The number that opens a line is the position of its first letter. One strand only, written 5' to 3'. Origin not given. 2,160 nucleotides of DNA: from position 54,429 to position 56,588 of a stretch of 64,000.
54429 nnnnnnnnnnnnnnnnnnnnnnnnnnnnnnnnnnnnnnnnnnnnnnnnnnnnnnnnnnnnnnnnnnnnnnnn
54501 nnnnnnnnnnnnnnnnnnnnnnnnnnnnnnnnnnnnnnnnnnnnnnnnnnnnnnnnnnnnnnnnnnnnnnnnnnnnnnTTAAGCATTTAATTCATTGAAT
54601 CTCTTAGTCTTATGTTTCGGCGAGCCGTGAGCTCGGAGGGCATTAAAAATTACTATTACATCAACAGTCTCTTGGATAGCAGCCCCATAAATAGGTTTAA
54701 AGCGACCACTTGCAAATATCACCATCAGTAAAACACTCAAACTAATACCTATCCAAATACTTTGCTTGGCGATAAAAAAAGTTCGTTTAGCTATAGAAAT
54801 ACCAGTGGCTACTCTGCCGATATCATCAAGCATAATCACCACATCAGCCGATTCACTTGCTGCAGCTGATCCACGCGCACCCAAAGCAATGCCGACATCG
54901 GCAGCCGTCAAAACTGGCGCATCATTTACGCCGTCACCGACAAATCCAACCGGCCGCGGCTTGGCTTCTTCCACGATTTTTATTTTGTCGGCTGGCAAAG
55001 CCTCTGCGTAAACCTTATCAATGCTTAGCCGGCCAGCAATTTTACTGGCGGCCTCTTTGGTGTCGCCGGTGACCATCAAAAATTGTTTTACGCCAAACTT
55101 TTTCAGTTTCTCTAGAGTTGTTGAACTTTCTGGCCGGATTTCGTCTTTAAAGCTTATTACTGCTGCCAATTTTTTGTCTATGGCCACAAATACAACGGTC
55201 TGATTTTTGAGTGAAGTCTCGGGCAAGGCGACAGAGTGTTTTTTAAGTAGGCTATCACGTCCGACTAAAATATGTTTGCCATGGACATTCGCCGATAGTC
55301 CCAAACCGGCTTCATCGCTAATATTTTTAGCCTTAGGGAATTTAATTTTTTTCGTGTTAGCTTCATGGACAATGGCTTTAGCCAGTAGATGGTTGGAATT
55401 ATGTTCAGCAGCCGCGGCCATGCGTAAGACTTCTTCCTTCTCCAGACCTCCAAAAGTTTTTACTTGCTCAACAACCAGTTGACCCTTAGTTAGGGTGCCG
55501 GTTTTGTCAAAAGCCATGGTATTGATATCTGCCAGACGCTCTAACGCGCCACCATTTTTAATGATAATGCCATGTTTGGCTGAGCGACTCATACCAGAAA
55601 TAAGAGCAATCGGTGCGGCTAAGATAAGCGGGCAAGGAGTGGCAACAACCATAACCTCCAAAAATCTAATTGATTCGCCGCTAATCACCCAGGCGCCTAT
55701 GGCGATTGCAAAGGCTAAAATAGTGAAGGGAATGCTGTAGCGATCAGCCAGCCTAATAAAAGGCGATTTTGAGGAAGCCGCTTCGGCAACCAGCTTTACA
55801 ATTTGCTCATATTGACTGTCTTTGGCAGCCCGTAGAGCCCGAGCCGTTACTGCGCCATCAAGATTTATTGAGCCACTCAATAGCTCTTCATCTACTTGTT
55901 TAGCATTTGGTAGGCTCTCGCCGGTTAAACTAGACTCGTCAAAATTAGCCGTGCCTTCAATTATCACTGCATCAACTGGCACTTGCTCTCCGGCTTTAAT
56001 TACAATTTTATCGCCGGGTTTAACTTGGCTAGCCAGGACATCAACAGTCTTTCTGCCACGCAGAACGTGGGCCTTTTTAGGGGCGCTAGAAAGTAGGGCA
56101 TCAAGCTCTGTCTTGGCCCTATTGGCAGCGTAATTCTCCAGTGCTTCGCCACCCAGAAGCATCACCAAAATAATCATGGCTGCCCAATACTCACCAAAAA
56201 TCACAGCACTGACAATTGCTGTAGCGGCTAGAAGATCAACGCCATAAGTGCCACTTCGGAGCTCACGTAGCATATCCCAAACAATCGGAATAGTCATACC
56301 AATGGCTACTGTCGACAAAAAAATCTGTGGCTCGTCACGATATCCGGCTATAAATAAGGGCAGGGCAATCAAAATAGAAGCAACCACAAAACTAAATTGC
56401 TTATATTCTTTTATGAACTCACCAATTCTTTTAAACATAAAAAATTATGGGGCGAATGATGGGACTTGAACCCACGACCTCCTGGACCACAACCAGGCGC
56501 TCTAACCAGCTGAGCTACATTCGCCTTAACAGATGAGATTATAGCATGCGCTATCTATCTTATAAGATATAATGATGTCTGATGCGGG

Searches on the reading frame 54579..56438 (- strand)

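Call 64: search_protein_families(library=pfam, proteins=[window:54579-56438:-], max_evalue=0.00001)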
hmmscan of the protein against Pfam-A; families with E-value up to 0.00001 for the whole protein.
window:54579-56438:- (619 aa): 2 families
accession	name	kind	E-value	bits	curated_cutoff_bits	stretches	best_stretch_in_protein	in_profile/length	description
PF00122.25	E1-E2_ATPase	-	4.8e-50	170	28.1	1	118-289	2-181/181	E1-E2 ATPase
PF00702.32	Hydrolase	-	4.4e-25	89.6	26.4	1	305-514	1-191/191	haloacid dehalogenase-like hydrolase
